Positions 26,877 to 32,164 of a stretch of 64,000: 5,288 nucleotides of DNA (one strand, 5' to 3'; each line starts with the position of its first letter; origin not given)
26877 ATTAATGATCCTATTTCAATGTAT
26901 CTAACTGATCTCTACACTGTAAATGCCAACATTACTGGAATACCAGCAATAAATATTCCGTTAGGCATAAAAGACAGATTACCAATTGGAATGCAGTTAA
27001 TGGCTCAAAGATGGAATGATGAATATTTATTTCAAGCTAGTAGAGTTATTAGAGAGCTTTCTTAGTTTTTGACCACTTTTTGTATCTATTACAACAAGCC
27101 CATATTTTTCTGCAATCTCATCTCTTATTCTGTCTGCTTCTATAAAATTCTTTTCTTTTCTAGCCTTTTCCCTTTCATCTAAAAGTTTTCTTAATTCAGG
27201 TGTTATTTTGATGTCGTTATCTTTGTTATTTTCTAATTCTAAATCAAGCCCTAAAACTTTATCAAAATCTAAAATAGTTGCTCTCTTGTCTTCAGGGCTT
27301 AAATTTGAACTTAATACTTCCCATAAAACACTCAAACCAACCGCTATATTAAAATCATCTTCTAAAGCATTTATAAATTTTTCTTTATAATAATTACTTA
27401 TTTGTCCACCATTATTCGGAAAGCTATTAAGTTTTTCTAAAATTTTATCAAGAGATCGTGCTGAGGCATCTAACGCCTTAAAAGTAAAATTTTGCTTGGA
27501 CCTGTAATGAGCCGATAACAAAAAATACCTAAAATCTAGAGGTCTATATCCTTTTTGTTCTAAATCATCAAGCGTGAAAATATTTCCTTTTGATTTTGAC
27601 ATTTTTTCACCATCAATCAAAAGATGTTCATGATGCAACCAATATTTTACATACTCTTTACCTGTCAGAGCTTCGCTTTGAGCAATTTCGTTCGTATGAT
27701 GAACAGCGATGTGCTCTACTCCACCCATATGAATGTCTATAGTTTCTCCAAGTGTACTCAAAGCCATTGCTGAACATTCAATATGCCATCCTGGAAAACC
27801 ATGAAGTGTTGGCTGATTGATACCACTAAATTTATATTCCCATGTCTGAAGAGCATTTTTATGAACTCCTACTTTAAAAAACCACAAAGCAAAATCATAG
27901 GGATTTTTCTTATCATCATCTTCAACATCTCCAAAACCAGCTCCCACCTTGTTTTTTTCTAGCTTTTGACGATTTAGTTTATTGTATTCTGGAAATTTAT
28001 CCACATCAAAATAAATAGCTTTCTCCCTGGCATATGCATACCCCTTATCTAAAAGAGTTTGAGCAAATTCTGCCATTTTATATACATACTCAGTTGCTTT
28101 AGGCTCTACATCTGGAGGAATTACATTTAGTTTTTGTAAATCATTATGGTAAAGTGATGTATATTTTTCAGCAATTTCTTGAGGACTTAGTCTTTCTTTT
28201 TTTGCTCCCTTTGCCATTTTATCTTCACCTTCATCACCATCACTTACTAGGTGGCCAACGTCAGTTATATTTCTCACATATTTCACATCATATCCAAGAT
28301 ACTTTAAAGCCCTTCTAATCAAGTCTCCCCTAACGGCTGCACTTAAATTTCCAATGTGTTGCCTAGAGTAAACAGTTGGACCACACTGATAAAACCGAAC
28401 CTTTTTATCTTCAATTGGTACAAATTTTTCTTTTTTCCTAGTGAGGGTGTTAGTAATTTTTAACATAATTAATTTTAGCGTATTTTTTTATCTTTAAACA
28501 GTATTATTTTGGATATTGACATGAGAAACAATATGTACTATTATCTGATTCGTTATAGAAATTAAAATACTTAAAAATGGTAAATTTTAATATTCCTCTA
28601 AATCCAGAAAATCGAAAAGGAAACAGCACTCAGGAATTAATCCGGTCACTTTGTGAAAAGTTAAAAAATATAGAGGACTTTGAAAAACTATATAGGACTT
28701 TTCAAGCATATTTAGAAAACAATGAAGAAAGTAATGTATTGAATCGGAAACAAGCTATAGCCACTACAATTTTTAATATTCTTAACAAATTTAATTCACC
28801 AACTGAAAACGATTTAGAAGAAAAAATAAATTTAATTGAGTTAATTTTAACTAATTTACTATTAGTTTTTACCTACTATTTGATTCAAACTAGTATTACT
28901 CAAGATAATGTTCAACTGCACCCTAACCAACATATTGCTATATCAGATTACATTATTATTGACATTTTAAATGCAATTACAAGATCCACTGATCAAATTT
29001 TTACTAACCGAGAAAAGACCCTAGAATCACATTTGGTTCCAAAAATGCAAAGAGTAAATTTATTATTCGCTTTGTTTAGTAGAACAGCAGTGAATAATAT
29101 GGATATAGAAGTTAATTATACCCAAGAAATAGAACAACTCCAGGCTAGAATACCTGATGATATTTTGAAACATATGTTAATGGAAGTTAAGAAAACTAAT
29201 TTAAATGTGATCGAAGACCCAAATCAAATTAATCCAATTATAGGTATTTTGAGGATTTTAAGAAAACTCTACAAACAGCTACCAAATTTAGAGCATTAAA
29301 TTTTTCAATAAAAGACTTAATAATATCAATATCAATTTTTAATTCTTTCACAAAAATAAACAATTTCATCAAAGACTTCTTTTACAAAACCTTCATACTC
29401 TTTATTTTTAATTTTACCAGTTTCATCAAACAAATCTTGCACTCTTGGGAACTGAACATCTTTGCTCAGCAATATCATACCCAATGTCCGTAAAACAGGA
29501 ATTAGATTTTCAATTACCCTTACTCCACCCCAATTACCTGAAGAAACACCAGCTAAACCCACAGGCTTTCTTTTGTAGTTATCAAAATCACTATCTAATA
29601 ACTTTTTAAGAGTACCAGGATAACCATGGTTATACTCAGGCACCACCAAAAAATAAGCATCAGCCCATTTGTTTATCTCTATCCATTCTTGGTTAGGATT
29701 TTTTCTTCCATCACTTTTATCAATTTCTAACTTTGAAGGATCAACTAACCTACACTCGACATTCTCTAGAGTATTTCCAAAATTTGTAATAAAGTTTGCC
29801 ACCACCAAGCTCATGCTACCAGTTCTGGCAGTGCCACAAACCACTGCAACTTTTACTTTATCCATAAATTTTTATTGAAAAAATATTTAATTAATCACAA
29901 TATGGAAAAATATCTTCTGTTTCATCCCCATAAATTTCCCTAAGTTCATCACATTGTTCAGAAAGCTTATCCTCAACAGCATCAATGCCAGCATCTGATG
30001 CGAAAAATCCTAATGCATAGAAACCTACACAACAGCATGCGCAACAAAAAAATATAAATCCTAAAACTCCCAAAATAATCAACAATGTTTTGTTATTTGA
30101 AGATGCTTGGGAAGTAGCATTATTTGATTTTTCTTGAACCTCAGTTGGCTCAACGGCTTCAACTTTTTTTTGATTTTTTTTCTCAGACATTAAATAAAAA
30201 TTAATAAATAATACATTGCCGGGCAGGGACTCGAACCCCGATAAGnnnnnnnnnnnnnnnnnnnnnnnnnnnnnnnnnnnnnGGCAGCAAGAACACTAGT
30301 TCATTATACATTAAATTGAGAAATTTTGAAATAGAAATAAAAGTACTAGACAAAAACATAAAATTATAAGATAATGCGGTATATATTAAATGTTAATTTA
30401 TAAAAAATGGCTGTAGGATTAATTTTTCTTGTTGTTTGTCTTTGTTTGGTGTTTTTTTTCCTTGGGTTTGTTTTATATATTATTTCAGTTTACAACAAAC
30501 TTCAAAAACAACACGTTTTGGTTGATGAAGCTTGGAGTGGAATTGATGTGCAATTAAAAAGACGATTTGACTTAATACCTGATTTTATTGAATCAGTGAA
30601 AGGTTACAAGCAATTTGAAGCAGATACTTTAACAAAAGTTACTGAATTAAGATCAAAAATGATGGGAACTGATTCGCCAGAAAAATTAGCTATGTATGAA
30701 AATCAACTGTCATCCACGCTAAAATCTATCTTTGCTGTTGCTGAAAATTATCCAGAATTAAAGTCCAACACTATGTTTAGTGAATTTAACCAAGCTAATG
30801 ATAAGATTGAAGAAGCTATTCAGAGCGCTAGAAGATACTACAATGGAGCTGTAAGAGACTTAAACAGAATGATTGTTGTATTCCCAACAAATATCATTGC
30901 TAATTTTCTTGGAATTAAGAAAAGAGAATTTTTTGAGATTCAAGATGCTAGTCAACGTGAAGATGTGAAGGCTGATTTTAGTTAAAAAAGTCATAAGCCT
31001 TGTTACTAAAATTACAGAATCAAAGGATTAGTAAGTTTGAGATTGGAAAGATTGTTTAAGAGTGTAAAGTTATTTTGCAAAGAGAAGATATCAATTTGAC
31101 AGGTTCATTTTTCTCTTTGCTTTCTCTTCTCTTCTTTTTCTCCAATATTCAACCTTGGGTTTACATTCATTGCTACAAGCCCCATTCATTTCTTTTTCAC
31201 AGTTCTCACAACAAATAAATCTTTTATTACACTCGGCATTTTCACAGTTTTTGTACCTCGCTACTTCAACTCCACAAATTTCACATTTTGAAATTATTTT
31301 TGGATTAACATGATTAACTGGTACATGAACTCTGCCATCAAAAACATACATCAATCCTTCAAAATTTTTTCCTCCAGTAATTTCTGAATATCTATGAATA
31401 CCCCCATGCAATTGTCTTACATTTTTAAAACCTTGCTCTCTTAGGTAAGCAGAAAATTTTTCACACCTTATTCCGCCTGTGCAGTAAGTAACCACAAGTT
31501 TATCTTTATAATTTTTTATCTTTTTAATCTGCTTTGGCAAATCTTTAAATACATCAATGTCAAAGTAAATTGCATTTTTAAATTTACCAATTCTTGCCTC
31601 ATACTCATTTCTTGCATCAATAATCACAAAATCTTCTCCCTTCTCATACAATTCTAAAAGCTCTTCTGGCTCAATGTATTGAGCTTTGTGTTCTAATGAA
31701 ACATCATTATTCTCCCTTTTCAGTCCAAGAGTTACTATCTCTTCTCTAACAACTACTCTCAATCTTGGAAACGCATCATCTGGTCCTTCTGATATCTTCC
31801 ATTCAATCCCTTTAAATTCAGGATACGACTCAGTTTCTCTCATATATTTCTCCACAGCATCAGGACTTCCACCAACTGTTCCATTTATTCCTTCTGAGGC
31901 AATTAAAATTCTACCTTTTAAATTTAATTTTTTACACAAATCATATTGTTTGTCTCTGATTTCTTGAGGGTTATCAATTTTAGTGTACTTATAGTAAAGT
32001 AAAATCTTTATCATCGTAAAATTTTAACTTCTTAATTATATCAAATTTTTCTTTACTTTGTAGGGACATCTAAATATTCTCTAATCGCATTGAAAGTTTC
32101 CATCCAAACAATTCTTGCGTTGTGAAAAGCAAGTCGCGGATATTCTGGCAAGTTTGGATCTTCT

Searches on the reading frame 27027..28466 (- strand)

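Call 66: search_protein_families(library=pfam, proteins=[window:27027-28466:-], max_evalue=0.001)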
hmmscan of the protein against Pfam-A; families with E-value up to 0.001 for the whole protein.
window:27027-28466:- (479 aa): 6 families
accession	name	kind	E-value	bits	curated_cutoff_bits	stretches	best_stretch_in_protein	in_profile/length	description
PF01406.26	tRNA-synt_1e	-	1.1e-90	304.5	27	1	15-334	2-298/301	tRNA synthetases class I (C) catalytic domain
PF09334.17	tRNA-synt_1g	-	8.5e-16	58.1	20.1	2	34-156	12-125/391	tRNA synthetases class I (M)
PF01921.24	tRNA-synt_1f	-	1.3e-08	34.6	27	0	242-345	234-338/360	tRNA synthetases class I (K)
PF23493.1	CysS_C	-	7e-07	29.7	23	1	421-469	4-51/51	Cysteinyl-tRNA ligase anticodon binding domain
PF00133.28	tRNA-synt_1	-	0.00019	20.7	22.7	0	235-324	328-410/414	tRNA synthetases class I (I, L, M and V)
PF09190.17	DALR_2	-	0.00033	21.6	22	0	363-384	1-22/57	DALR domain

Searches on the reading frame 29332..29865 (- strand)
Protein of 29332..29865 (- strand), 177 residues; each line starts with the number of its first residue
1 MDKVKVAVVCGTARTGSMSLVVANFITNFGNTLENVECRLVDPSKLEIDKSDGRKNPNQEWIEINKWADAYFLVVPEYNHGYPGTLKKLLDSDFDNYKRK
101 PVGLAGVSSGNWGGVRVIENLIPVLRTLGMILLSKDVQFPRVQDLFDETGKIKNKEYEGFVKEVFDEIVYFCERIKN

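Call 66: search_protein_families(library=pfam, proteins=[window:29332-29865:-], max_evalue=0.001)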
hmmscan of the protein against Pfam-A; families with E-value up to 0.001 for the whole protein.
window:29332-29865:- (177 aa): 2 families
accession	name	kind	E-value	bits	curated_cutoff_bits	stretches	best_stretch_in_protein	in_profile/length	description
PF03358.20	FMN_red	-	3.4e-24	85.6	24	1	4-139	1-147/152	NADPH-dependent FMN reductase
PF02525.22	Flavodoxin_2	-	0.00056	20.1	27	1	55-92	58-102/198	Flavodoxin-like fold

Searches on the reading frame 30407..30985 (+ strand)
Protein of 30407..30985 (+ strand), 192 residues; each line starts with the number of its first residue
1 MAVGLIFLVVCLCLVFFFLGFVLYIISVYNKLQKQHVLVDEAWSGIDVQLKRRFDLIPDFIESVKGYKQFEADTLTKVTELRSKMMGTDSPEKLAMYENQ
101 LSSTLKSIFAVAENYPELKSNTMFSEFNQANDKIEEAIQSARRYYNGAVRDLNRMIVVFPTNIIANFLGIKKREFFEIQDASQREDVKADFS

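Call 66: search_protein_families(library=pfam, proteins=[window:30407-30985:+], max_evalue=0.001)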
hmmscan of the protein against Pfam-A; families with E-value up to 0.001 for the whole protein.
window:30407-30985:+ (192 aa): 1 family
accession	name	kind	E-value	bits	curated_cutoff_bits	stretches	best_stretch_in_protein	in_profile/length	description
PF04011.17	LemA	-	1.1e-51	175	26.2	1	42-191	1-149/149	LemA family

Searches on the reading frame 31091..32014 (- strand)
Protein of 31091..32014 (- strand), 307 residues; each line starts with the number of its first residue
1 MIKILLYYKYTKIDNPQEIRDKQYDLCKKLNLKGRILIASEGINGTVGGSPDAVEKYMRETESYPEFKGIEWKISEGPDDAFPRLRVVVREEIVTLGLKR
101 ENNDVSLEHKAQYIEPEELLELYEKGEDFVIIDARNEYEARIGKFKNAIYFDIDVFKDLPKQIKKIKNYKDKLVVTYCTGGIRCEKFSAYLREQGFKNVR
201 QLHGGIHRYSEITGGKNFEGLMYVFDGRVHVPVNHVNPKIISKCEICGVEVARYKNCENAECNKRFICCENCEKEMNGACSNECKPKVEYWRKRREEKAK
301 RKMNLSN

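Call 54: search_protein_families(library=pfam, proteins=[window:31091-32014:-], max_evalue=0.00001)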
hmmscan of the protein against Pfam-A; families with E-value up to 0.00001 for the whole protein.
window:31091-32014:- (307 aa): 3 families
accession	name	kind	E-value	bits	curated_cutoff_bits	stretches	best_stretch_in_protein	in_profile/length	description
PF17773.7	UPF0176_N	-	2.7e-26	92.2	26.2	1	3-93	2-92/92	UPF0176 acylphosphatase like domain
PF12368.13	Rhodanese_C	-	1.4e-19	70.5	26.9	1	219-285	1-66/66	Rhodanase C-terminal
PF00581.25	Rhodanese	-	2.2e-13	51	22.2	1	116-210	2-100/102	Rhodanese-like domain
